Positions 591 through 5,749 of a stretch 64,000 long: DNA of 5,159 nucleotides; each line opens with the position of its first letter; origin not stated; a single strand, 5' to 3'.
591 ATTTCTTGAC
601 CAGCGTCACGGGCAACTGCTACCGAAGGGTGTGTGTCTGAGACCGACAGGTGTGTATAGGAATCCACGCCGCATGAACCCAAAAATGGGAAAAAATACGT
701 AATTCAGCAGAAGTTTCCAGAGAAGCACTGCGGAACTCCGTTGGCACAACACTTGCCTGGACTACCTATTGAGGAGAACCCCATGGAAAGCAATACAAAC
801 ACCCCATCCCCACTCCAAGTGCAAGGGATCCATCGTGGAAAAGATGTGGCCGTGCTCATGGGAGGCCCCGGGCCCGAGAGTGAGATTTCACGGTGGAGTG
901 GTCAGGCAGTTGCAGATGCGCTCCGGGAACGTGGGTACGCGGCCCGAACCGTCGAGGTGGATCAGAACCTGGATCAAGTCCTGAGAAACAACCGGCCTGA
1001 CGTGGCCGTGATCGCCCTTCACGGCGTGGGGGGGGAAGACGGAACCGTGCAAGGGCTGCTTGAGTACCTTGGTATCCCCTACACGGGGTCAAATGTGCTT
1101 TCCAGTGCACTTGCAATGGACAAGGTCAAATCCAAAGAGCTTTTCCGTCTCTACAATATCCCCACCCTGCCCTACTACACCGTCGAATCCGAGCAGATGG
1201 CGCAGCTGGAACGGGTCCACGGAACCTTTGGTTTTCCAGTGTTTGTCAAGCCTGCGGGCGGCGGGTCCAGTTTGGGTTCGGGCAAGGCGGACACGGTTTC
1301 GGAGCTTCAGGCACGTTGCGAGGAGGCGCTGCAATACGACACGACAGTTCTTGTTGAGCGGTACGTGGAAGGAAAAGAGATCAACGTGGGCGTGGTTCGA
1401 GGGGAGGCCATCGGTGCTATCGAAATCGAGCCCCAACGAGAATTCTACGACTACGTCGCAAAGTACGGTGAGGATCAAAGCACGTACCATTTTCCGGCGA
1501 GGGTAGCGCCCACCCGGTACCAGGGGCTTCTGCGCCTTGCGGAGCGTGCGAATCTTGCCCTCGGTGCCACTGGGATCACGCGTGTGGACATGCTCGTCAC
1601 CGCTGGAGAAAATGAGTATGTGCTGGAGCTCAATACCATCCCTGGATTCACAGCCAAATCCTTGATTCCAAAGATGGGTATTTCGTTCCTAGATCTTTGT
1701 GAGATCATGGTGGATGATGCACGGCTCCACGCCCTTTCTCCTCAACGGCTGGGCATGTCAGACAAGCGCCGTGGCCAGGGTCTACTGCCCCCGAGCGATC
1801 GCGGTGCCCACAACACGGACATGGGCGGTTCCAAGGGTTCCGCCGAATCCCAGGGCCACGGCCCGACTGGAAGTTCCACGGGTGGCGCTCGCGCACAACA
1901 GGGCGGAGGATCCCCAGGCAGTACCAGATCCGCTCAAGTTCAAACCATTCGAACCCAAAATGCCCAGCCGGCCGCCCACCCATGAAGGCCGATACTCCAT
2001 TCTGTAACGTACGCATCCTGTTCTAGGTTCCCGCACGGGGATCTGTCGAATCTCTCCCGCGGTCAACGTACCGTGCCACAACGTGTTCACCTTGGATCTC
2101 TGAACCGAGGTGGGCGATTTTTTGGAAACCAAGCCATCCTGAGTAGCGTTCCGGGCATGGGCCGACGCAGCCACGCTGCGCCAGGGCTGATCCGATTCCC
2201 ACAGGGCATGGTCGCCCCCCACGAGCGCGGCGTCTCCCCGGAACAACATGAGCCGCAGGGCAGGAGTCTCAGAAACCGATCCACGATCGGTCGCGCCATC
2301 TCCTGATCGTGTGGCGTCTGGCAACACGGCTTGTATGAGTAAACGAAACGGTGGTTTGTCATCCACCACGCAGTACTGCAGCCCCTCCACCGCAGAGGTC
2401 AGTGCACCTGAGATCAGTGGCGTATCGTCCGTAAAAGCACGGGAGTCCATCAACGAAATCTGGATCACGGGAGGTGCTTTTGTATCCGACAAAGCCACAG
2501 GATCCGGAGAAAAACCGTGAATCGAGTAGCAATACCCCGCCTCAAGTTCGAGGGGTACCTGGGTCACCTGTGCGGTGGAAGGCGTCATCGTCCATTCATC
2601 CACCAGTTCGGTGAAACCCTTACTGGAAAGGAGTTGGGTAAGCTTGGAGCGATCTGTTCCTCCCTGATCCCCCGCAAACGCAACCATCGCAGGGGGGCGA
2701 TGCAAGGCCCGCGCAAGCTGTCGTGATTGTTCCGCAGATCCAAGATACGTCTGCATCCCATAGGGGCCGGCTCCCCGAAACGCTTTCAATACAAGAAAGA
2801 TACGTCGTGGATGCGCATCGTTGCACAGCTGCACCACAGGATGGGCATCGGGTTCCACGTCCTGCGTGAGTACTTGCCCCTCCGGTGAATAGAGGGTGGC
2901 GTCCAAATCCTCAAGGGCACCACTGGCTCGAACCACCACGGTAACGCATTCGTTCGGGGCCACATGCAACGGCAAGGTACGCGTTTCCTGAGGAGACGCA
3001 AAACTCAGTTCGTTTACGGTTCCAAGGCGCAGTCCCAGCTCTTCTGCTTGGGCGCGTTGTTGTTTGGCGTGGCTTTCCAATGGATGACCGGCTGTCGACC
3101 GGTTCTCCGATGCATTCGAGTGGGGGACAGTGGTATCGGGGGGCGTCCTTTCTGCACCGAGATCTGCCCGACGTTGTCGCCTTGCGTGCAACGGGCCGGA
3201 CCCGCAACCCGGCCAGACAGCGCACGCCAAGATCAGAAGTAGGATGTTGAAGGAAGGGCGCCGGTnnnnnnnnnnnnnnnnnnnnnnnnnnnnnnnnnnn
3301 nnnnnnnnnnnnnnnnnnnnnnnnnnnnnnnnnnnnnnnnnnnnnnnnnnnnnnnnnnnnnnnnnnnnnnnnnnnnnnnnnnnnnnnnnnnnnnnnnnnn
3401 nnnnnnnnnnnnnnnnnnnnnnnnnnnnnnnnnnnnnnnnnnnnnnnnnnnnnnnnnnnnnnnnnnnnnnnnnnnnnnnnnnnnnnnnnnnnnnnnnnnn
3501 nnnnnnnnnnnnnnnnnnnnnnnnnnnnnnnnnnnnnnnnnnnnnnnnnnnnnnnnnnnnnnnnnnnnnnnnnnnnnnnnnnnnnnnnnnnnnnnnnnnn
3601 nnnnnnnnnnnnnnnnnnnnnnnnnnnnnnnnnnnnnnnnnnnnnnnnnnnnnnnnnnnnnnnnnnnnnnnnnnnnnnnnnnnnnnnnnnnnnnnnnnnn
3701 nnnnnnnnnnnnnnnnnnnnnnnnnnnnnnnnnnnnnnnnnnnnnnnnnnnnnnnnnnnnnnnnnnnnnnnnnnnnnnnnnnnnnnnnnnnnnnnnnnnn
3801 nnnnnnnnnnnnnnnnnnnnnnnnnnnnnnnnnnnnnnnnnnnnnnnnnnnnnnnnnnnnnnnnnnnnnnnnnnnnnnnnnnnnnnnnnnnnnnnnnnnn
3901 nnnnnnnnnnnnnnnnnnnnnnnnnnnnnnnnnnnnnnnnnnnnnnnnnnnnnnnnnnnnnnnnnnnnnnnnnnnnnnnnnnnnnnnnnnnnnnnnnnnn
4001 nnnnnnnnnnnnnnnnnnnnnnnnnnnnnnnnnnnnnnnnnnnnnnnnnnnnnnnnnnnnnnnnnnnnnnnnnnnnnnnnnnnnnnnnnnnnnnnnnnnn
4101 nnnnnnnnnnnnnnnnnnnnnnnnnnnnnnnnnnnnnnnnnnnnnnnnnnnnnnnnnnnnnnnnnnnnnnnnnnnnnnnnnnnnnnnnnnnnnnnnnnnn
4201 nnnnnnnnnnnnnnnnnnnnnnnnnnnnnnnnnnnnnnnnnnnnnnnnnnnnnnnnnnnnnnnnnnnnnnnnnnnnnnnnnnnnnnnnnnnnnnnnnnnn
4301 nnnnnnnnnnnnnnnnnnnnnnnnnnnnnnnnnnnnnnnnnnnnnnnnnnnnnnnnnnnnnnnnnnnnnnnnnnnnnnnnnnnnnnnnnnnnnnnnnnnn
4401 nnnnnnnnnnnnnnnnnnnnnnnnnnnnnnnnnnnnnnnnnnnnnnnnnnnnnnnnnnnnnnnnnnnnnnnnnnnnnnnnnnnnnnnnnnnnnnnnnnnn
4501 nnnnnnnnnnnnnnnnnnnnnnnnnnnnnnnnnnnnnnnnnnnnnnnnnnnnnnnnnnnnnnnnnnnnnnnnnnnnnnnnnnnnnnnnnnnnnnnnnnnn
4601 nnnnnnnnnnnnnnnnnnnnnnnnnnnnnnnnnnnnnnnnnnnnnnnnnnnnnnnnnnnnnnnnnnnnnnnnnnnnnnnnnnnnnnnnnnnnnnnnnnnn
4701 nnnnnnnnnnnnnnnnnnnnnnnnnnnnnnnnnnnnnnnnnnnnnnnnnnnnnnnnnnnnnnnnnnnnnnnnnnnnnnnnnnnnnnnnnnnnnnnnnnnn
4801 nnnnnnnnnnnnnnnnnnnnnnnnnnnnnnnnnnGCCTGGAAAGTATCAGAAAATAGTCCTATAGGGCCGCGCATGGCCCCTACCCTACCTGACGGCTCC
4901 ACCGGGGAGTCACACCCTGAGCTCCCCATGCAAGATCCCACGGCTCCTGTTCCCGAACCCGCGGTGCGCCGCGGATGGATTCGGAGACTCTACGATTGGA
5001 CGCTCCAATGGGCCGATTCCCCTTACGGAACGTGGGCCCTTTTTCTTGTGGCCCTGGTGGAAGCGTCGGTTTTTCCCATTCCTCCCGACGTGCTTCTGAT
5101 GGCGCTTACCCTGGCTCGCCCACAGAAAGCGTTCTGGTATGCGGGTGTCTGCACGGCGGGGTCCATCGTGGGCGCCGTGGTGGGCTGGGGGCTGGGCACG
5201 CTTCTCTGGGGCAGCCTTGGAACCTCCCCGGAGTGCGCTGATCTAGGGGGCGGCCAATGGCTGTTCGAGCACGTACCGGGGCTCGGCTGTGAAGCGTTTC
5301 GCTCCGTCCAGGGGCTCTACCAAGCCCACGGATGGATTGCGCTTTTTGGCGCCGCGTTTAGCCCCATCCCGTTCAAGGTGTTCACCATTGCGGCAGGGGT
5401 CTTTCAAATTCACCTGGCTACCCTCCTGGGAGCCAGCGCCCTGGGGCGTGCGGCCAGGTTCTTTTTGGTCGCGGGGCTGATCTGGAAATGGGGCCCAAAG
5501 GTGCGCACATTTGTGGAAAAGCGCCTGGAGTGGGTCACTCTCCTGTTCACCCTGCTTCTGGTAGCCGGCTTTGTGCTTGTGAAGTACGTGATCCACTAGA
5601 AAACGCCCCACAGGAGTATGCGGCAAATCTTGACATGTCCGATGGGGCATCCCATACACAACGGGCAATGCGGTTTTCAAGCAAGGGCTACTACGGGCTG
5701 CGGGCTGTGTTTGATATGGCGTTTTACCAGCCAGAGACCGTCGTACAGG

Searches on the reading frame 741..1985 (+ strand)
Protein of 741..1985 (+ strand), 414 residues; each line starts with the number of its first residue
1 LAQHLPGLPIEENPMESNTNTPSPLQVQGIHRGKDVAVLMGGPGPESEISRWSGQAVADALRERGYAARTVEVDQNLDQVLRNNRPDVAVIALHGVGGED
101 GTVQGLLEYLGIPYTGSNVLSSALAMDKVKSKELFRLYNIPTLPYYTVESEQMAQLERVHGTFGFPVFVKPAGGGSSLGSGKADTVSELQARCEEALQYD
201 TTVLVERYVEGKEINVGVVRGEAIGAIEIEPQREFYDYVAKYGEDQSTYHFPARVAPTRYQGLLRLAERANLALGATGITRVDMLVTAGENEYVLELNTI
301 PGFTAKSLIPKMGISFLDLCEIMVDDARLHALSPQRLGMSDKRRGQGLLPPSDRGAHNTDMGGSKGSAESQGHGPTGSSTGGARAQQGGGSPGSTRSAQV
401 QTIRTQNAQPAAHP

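Call 42: search_protein_families(library=pfam, proteins=[window:741-1985:+], max_evalue=0.001)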
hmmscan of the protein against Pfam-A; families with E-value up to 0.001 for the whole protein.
window:741-1985:+ (414 aa): 4 families
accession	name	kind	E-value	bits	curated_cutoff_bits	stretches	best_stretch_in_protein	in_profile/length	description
PF07478.18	Dala_Dala_lig_C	-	2e-47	161.8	24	1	136-324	3-203/204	D-ala D-ala ligase C-terminus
PF01820.27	Dala_Dala_lig_N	-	2.4e-17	64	34.6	2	84-117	88-121/121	D-ala D-ala ligase N-terminus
PF02786.22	CPSase_L_D2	-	1.3e-11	44.9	19.8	1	127-299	1-178/211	Carbamoyl-phosphate synthase L chain, ATP binding domain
PF02222.28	ATP-grasp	-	1.5e-07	31.7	27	1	137-290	5-153/179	ATP-grasp domain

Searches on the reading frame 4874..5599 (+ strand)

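Call 42: search_protein_families(library=pfam, proteins=[window:4874-5599:+], max_evalue=0.001)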
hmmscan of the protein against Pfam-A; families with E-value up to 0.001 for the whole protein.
window:4874-5599:+ (241 aa): 1 family
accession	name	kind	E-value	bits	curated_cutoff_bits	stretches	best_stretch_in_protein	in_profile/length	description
PF09335.16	VTT_dom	-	1.6e-07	32.3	33.9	1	69-203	1-121/123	VTT domain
